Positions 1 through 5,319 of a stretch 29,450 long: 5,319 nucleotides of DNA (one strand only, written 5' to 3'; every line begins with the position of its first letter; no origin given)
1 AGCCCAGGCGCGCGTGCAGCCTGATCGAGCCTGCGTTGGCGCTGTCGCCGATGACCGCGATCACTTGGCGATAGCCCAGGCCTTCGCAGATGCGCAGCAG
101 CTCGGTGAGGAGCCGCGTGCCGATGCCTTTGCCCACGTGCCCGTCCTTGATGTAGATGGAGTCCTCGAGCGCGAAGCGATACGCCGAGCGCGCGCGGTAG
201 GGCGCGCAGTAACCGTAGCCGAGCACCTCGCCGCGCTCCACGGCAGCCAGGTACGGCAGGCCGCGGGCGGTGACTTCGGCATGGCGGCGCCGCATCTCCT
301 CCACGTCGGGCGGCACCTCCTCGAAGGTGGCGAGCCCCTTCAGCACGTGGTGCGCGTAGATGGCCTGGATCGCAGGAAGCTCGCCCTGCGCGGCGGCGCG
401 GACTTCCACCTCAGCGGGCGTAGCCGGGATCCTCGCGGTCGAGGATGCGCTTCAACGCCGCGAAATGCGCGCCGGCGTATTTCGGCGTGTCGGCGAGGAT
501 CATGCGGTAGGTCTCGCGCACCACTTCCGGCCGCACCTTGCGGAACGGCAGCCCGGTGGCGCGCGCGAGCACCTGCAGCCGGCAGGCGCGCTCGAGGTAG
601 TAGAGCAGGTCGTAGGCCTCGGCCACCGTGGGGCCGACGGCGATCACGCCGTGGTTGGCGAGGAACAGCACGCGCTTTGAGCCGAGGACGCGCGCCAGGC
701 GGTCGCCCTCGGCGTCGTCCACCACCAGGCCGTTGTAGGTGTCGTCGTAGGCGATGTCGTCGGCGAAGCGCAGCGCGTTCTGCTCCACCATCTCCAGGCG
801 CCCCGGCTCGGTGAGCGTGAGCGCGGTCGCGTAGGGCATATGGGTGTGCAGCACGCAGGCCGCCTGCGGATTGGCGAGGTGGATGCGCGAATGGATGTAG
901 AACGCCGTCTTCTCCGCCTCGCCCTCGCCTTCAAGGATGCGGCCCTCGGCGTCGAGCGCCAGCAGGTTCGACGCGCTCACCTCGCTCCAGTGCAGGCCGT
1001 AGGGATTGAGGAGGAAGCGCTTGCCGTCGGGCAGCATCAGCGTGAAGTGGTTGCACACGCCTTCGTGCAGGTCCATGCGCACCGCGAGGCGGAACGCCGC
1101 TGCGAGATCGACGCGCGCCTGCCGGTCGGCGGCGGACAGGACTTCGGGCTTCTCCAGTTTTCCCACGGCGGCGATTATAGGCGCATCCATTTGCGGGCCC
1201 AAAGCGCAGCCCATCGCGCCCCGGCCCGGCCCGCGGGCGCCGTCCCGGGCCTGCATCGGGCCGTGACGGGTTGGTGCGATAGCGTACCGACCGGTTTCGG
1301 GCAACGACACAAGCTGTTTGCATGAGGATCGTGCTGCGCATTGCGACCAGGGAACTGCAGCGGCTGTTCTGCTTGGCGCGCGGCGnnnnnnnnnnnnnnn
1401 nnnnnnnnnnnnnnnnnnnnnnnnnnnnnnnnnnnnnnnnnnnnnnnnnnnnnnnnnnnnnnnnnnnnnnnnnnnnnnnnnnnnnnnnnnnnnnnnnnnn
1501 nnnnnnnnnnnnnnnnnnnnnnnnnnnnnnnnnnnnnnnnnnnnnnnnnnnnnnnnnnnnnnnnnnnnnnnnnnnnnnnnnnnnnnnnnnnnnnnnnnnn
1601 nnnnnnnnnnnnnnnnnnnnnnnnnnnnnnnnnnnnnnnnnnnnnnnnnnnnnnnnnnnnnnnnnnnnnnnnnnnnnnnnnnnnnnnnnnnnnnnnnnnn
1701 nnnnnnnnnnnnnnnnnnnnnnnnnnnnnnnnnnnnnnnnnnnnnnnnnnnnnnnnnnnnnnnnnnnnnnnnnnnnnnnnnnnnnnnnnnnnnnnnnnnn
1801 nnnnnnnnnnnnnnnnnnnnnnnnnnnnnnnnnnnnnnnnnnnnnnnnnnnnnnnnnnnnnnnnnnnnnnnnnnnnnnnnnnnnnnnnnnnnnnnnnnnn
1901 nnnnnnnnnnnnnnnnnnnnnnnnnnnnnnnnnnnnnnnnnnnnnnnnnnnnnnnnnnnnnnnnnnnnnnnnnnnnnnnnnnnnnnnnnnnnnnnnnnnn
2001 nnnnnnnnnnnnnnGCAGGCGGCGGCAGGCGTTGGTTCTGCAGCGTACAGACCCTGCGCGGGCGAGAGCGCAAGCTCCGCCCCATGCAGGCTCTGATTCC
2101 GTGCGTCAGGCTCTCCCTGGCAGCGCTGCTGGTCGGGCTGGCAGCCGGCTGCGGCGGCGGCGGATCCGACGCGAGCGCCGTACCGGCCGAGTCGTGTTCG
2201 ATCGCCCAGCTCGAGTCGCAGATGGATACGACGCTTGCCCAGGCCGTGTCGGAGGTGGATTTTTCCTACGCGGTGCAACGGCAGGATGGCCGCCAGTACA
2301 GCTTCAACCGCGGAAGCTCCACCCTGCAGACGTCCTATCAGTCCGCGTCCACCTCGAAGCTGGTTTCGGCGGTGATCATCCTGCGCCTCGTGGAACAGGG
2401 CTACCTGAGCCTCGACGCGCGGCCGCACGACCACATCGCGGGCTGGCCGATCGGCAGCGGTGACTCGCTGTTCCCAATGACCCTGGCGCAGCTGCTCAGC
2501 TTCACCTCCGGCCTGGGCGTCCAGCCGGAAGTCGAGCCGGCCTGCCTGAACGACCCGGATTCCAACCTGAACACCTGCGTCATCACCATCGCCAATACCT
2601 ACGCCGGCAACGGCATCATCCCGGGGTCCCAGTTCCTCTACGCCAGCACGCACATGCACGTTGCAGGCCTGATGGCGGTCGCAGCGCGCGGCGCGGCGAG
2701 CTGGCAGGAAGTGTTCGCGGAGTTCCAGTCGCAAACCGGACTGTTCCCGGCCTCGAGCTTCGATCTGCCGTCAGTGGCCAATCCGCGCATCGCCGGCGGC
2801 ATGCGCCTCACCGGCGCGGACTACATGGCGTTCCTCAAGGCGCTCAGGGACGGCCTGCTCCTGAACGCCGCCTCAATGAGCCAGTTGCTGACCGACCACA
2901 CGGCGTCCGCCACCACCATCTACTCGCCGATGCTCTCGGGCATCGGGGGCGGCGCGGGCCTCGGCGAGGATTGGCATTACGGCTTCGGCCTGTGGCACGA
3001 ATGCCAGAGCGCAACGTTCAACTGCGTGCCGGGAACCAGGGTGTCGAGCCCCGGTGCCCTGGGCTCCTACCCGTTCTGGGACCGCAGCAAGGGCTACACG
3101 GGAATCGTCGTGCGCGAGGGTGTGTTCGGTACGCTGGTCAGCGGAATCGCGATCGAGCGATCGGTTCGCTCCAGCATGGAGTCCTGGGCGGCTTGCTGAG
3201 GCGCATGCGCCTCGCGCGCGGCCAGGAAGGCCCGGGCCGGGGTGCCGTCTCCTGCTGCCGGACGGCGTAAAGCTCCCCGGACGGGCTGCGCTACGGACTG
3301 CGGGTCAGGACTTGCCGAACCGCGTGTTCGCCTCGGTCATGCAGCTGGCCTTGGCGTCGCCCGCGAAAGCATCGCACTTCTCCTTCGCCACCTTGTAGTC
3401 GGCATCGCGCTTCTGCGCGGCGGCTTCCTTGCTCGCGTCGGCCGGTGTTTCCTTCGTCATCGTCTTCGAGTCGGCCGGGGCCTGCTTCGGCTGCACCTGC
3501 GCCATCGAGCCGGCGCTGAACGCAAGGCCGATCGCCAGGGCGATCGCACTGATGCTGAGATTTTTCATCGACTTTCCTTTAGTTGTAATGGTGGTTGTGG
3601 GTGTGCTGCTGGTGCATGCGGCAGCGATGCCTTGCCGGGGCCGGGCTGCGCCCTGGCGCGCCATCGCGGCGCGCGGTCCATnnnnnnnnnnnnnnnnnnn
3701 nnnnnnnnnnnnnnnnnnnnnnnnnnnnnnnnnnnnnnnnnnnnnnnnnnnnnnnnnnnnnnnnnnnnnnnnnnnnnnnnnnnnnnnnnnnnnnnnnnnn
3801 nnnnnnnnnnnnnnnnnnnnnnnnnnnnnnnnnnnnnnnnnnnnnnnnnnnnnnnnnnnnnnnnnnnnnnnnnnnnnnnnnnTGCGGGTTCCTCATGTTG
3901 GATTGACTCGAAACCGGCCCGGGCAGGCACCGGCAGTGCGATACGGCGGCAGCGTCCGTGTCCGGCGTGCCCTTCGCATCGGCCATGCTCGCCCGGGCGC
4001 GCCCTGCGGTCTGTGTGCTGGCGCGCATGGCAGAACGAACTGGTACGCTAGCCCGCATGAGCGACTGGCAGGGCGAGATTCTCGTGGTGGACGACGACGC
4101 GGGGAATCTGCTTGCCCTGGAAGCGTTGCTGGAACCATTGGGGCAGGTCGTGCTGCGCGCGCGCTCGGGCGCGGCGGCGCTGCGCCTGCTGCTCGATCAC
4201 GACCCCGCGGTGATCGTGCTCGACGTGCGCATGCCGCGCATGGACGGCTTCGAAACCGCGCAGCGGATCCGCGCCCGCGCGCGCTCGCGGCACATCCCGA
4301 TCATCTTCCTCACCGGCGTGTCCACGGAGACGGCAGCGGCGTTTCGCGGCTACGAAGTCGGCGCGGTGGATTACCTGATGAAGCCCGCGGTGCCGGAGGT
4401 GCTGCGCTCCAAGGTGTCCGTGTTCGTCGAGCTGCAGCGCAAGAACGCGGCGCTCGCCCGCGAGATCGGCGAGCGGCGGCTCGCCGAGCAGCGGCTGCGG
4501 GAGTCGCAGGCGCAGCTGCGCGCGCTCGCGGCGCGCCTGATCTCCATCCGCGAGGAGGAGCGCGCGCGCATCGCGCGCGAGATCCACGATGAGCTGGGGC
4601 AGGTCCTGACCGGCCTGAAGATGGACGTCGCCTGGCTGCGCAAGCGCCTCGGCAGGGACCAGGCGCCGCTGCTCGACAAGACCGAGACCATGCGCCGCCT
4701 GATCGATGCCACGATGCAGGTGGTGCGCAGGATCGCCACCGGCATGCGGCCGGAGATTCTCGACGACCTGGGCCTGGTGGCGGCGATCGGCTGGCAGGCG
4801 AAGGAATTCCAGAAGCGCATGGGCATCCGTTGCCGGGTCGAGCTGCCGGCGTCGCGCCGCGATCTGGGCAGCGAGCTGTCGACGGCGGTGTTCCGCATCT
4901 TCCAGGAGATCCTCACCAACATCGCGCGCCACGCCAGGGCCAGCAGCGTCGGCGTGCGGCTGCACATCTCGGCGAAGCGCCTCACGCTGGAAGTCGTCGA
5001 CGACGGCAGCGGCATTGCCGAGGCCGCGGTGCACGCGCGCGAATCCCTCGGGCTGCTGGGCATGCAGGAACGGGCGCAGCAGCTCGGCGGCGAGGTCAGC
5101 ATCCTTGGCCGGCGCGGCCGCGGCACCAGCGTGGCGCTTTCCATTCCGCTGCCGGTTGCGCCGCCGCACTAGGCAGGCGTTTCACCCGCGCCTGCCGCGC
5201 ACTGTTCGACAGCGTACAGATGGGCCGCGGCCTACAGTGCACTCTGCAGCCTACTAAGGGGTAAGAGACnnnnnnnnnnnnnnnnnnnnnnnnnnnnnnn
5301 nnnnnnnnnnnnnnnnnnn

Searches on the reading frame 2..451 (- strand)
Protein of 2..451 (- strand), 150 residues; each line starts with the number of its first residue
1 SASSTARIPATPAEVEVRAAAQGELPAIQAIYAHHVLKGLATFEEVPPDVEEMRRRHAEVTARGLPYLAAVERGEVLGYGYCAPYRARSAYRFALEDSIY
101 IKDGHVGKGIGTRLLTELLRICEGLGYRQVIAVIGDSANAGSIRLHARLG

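Call 27: search_protein_families(library=ncbifam, proteins=[window:2-451:-], max_evalue=0.00001)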
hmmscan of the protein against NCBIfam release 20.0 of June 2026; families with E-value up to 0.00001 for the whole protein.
window:2-451:- (150 aa): 3 families
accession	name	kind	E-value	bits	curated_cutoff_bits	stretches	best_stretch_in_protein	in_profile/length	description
NF040504.1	resist_ArsN1b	equivalog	4.6e-34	117.5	210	1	17-150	1-132/159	arsinothricin resistance N-acetyltransferase ArsN1 family B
NF040502.1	PPT_acetyltrans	equivalog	8.3e-23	81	300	1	14-150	7-141/183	phosphinothricin N-acetyltransferase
NF040503.1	resist_ArsN1a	equivalog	1.5e-18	67.1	170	1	17-150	1-132/159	arsinothricin resistance N-acetyltransferase ArsN1 family A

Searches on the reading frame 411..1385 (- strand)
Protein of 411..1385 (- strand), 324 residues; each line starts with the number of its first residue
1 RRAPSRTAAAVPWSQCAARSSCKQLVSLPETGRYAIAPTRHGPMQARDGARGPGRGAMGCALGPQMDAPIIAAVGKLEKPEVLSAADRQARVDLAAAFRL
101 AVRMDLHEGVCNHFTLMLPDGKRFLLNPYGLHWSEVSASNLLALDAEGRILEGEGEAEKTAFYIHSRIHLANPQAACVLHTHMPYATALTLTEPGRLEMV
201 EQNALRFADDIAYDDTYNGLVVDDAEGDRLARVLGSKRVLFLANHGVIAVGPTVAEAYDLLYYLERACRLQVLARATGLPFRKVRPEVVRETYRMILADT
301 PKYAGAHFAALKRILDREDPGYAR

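Call 26: search_protein_families(library=ncbifam, proteins=[window:411-1385:-], max_evalue=0.00001)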
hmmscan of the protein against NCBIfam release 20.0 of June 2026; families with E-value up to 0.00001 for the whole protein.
window:411-1385:- (324 aa): 17 families
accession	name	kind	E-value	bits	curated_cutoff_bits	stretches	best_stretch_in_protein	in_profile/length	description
NF005068.0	PRK06486.1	equivalog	7.5e-92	307.3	269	1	78-323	15-261/262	aldolase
NF005689.0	PRK07490.1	equivalog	5.8e-72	241.8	260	1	85-323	9-247/248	hypothetical protein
NF005451.0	PRK07044.1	subfamily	9.2e-65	218.2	207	1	78-323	10-255/256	aldolase II superfamily protein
NF004855.0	PRK06208.1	subfamily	1.6e-50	171.9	255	1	87-315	39-265/274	class II aldolase/adducin family protein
NF005186.0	PRK06661.1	equivalog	1.4e-33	116.6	339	1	89-316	5-232/235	hypothetical protein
NF005484.0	PRK07090.1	equivalog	7.3e-33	114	261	1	83-313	24-249/260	aldolase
NF005123.0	PRK06557.1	subfamily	1.7e-13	50.8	251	1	115-292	37-212/223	L-ribulose-5-phosphate 4-epimerase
NF043034.1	OxoTetrPhDc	equivalog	1.3e-11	44.7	250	1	94-193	9-105/205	3-oxo-tetronate 4-phosphate decarboxylase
NF006413.0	PRK08660.1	equivalog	1.5e-11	44.5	203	1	163-276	71-179/184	aldolase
NF004527.0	PRK05874.1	equivalog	3.3e-11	43.1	308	1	94-282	12-197/218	L-fuculose-phosphate aldolase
NF005302.0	PRK06833.1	equivalog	4.8e-11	42.5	264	1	102-281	18-193/214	L-fuculose-phosphate aldolase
NF040649.1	FucA_Meth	equivalog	1.3e-10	41.5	250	1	122-274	32-176/179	L-fuculose phosphate aldolase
NF053831.1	RU1PAldHalo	equivalog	1.3e-09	37.8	300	1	120-280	31-188/208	ribulose-1-phosphate aldolase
NF053537.1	DhpthDcsPhtC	equivalog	8.5e-09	35.1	200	1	92-287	2-206/232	3,4-dihydroxyphthalate decarboxylase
TIGR03328.1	salvage_mtnB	equivalog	9.8e-09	35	137.05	1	112-258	19-175/194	methylthioribulose 1-phosphate dehydratase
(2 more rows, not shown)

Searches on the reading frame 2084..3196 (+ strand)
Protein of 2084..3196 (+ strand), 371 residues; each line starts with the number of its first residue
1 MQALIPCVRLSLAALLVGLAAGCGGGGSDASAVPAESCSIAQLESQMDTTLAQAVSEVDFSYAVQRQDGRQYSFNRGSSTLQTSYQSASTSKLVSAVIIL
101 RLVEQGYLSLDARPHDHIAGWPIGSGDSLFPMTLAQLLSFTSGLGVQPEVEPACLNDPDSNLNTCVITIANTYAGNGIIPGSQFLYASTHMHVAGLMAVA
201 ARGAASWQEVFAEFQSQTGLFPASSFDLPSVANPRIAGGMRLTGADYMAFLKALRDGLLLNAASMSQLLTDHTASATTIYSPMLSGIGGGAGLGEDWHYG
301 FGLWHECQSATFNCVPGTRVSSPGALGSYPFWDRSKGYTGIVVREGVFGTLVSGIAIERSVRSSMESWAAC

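Call 26: search_protein_families(library=ncbifam, proteins=[window:2084-3196:+], max_evalue=0.00001)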
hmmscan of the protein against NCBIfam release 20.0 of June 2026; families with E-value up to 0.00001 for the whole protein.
window:2084-3196:+ (371 aa): 0 families

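Call 33: search_protein_families(library=pfam, proteins=[window:2084-3196:+], max_evalue=0.001)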
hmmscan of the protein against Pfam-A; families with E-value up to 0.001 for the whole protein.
window:2084-3196:+ (371 aa): 1 family
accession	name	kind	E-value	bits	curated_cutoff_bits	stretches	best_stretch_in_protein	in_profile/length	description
PF00144.29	Beta-lactamase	-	2e-18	67.1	27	1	67-342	23-306/329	Beta-lactamase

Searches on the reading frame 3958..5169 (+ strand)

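Call 26: search_protein_families(library=ncbifam, proteins=[window:3958-5169:+], max_evalue=0.00001)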
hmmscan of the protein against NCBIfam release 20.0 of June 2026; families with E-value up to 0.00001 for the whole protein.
window:3958-5169:+ (404 aa): 95 families (the best 25 are shown)
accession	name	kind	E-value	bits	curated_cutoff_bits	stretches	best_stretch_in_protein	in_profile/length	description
NF041880.1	EPS_EpsF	equivalog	4e-46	157.5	900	1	44-188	1-145/492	response regulator EpsF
NF052443.1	SensHisKinMctS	equivalog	2.3e-45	154.8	700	1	171-398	227-448/457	two-component system sensor histidine kinase MctS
NF008649.0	PRK11644.1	equivalog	8.8e-38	130.3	408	1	172-397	274-495/499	signal transduction histidine-protein kinase/phosphatase UhpB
NF007896.0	PRK10600.1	equivalog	4.2e-28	98.3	578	1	199-394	388-581/598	nitrate/nitrite two-component system sensor histidine kinase NarX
NF008184.0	PRK10935.1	equivalog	5.1e-26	91.4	553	1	200-397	362-558/565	nitrate/nitrite two-component system sensor histidine kinase NarQ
NF052531.1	Strep_LiaS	equivalog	1.8e-25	89.9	450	1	196-398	127-327/328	envelope stress sensor histidine kinase LiaS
NF007135.0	PRK09581.1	equivalog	1.2e-23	83.7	474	1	40-200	4-164/457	PleD family two-component system response regulator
NF011874.0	PRK15347.1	equivalog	5.6e-21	74.3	852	1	32-171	684-825/921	two component system sensor kinase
NF045944.1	ResRegRpaBCyano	equivalog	8.9e-21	74.3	330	1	42-162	1-117/229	response regulator transcription factor RpaB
NF047786.1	his_kin_MadS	equivalog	3e-19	69.4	500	1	162-397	196-434/434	MadS family sensor histidine kinase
NF053854.1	RespRegPhoBBctds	equivalog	3.2e-18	65.9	270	1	41-162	1-120/225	two-component system response regulator PhoB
TIGR02154.1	PhoB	equivalog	2.5e-17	63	296.2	1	40-158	4-121/226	phosphate regulon transcriptional regulator PhoB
NF008296.0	PRK11083.1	equivalog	3e-17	62.8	273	1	39-189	4-147/228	two-component system response regulator CreB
NF040689.1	MtrAB_MtrA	equivalog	1.3e-16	60.6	300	1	41-166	1-122/219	MtrAB system response regulator MtrA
NF001965.0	PRK00742.1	subfamily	2.3e-16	60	293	1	41-184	6-148/357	chemotaxis-specific protein-glutamate methyltransferase CheB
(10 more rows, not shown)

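Call 33: search_protein_families(library=pfam, proteins=[window:3958-5169:+], max_evalue=0.001)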
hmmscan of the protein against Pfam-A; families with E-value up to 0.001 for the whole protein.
window:3958-5169:+ (404 aa): 4 families
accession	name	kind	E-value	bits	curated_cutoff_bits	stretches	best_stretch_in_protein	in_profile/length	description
PF00072.30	Response_reg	-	1.1e-24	87.2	30.2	1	41-153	1-110/111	Response regulator receiver domain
PF07730.19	HisKA_3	-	3.9e-16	59.8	24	1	201-266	1-66/68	Histidine kinase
PF02518.31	HATPase_c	-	8.3e-13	49.2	26.4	1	309-399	4-110/111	Histidine kinase-, DNA gyrase B-, and HSP90-like ATPase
PF13581.12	HATPase_c_2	-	3.8e-05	24.1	27.4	1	298-364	19-89/127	Histidine kinase-like ATPase domain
